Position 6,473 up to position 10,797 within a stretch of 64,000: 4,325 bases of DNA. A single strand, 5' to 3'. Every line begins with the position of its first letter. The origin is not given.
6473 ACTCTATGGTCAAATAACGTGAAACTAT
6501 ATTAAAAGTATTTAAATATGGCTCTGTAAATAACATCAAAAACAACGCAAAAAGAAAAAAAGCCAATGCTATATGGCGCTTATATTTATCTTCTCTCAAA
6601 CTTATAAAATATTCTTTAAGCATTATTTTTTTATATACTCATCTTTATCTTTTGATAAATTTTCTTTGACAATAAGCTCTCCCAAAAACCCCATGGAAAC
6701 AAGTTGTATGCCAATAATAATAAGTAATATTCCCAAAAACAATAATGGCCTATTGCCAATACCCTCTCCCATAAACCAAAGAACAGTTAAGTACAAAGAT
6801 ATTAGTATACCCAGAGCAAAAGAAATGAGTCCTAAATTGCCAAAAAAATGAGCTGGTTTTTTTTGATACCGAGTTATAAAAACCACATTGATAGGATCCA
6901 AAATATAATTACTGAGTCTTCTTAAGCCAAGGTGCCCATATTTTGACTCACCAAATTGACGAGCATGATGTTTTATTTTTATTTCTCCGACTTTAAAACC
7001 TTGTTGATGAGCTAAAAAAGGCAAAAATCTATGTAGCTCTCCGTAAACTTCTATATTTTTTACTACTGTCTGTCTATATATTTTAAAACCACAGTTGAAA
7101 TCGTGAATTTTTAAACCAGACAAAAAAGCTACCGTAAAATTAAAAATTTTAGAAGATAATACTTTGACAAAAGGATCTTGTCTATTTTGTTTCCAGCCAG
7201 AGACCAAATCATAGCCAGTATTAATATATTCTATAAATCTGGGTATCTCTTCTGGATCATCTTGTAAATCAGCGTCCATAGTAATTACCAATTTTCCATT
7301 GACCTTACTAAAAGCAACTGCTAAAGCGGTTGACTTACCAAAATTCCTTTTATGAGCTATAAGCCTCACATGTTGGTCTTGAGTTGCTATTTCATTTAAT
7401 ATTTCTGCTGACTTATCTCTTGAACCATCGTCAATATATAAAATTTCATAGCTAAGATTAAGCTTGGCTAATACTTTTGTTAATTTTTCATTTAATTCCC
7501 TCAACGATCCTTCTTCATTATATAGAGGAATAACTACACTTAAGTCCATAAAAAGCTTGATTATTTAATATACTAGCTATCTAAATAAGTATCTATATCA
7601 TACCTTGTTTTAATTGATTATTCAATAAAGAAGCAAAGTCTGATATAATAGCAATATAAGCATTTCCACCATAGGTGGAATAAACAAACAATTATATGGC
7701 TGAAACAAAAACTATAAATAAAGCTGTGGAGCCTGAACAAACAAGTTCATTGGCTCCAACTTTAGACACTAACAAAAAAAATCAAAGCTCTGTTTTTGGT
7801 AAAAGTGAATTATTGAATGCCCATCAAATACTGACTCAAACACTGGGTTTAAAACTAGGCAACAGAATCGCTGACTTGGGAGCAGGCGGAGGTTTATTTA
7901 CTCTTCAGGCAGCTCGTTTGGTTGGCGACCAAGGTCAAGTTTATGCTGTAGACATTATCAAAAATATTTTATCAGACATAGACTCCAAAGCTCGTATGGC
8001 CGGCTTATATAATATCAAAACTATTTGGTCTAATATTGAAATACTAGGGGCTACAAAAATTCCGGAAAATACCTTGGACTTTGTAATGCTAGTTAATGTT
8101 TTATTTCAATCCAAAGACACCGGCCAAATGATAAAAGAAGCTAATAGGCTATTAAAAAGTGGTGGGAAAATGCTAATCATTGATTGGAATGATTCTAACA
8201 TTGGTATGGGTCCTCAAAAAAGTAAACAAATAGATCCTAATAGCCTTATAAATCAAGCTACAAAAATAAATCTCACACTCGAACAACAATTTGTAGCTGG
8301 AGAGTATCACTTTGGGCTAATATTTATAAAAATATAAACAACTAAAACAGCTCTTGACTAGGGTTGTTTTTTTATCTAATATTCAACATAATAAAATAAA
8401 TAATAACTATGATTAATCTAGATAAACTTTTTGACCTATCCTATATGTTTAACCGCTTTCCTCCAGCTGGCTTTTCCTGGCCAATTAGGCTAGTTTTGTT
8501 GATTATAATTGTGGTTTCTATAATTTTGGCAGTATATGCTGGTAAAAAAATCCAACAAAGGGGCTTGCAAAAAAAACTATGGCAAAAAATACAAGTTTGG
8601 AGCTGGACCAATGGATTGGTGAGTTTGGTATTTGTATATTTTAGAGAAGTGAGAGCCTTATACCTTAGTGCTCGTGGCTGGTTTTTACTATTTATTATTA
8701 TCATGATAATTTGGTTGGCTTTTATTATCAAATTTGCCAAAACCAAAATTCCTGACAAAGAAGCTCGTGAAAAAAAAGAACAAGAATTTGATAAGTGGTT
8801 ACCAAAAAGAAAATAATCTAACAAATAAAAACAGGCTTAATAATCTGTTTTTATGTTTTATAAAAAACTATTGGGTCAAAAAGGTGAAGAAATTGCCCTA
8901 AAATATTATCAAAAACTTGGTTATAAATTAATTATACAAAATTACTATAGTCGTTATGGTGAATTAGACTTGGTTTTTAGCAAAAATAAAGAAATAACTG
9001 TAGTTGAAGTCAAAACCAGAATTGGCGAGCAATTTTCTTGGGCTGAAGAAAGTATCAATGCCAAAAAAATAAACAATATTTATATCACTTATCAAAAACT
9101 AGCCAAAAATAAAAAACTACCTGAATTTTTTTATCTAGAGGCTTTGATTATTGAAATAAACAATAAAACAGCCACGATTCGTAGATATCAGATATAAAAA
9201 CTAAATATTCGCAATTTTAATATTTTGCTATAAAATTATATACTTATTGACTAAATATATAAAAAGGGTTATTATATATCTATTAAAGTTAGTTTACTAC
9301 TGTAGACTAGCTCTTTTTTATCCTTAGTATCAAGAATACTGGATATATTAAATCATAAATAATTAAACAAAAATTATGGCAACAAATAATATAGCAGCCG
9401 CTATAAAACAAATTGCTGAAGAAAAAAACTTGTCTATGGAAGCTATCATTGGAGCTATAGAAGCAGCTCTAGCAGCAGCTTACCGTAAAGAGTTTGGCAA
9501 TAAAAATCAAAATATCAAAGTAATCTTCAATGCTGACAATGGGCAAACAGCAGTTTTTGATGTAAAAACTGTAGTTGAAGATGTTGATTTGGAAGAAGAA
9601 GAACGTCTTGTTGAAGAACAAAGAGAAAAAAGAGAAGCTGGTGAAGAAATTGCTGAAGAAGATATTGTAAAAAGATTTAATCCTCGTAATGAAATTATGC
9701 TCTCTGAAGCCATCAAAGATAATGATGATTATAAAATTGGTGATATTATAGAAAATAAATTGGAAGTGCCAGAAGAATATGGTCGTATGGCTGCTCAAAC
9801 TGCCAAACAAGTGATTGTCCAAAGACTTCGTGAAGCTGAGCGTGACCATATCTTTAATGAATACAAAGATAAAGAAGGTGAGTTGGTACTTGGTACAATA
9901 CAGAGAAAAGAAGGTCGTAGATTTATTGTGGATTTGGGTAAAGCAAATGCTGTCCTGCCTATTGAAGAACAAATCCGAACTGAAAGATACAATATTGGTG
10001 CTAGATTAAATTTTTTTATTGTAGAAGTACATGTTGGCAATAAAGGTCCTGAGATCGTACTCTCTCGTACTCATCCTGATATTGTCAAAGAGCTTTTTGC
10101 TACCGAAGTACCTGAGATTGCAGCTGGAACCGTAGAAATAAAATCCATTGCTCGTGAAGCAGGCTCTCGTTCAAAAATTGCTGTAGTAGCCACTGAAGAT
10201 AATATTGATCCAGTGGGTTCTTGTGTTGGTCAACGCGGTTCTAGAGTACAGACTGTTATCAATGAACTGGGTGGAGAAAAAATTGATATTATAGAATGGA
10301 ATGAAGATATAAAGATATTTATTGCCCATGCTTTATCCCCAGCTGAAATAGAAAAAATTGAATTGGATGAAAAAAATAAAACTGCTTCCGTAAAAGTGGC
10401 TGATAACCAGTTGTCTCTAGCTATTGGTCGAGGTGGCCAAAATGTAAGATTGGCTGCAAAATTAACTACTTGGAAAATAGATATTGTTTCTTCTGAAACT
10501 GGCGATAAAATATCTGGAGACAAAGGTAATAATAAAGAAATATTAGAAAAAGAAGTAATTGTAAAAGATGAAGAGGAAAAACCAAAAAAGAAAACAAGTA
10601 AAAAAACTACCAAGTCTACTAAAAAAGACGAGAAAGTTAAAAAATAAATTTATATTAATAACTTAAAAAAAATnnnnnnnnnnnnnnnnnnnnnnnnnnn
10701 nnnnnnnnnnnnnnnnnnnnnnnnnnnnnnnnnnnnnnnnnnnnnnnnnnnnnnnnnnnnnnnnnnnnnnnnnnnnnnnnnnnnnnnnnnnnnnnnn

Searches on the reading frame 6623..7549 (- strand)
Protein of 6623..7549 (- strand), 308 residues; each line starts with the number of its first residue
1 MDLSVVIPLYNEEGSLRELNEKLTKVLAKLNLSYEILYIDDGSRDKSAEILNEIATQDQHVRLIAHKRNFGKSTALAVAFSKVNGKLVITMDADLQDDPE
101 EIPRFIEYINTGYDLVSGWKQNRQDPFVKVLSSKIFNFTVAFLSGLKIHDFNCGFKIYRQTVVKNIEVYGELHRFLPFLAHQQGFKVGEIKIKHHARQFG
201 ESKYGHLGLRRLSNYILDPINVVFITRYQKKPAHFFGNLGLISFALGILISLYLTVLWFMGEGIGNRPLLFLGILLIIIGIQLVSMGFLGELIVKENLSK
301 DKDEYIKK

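Call 24: search_protein_families(library=pfam, proteins=[window:6623-7549:-], max_evalue=0.0001)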
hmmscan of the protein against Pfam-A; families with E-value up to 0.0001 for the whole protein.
window:6623-7549:- (308 aa): 3 families
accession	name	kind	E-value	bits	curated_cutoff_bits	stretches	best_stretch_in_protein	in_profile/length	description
PF00535.33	Glycos_transf_2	-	2.9e-33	115.6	23.3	1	4-165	1-166/168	Glycosyl transferase family 2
PF13641.12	Glyco_tranf_2_3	-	6.3e-07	30.1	27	1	3-117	3-120/230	Glycosyltransferase like family 2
PF10111.15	Glyco_tranf_2_2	-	1.3e-06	28.6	27.3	1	4-95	1-92/276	Glycosyltransferase like family 2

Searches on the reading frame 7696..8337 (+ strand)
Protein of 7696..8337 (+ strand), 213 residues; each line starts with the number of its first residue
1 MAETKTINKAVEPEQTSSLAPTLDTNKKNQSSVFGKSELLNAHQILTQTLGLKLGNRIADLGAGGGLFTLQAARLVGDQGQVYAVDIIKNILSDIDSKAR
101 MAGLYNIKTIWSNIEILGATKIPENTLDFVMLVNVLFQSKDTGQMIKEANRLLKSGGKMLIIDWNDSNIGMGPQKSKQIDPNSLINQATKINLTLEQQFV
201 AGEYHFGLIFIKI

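Call 24: search_protein_families(library=pfam, proteins=[window:7696-8337:+], max_evalue=0.0001)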
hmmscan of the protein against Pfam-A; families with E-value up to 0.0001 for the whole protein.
window:7696-8337:+ (213 aa): 9 families
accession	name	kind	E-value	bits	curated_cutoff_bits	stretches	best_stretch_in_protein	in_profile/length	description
PF13847.12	Methyltransf_31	-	2.6e-15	56.8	27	1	55-165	4-113/145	Methyltransferase domain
PF08241.18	Methyltransf_11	-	3.8e-13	50.3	21.2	1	60-161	2-95/95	Methyltransferase domain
PF01209.24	Ubie_methyltran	-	6.6e-13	49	20.1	1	46-165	39-155/233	ubiE/COQ5 methyltransferase family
PF13649.12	Methyltransf_25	-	2.4e-12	47.8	27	1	58-157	1-97/97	Methyltransferase domain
PF05175.20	MTS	-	2.3e-10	40.8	23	1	28-163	5-140/170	Methyltransferase small domain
PF08242.18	Methyltransf_12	-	1.6e-06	29.2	30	1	60-158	2-97/98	Methyltransferase domain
PF13489.12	Methyltransf_23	-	2.5e-06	27.8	27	1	50-167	17-122/164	Methyltransferase domain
PF01135.25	PCMT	-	1.8e-05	25.1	20.3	1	43-110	62-129/210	Protein-L-isoaspartate(D-aspartate) O-methyltransferase (PCMT)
PF01269.23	Fibrillarin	-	6.6e-05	22.6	27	1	48-162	65-175/227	Fibrillarin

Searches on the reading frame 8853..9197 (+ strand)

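Call 24: search_protein_families(library=pfam, proteins=[window:8853-9197:+], max_evalue=0.0001)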
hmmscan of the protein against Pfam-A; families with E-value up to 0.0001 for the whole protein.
window:8853-9197:+ (114 aa): 2 families
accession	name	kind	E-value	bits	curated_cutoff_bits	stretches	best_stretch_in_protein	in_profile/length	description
PF02021.23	UPF0102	-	5.5e-16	59.2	23.6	1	11-82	1-68/80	Uncharacterised protein family UPF0102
PF08378.17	NERD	-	8.8e-07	29.9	22.1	1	8-86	2-84/111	Nuclease-related domain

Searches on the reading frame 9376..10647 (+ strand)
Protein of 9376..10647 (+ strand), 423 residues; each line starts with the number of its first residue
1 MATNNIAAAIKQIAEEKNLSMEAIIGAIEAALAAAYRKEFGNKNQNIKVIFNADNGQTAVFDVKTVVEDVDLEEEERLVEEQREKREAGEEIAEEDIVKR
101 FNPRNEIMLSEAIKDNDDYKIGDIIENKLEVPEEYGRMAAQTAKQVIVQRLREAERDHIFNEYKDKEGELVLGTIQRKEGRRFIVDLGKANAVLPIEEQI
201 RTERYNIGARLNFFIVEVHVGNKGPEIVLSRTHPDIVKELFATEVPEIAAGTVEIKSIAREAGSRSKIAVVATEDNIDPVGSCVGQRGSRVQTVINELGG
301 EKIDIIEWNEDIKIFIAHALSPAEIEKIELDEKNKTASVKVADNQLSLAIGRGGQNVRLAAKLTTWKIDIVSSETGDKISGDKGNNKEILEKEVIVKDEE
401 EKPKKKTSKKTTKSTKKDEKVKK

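Call 24: search_protein_families(library=pfam, proteins=[window:9376-10647:+], max_evalue=0.0001)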
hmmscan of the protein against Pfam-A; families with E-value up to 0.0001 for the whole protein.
window:9376-10647:+ (423 aa): 4 families
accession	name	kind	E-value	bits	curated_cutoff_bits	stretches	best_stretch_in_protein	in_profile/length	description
PF08529.16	NusA_N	-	2.1e-31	109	23.8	2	6-101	2-97/119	NusA N-terminal domain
PF13184.12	KH_5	-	7.7e-30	103.3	27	1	262-329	1-68/69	NusA-like KH domain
PF00575.29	S1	-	4.6e-05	24.2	22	0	164-224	1-68/74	S1 RNA binding domain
PF07650.23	KH_2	-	5.3e-05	23.4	22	0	312-364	2-54/78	KH domain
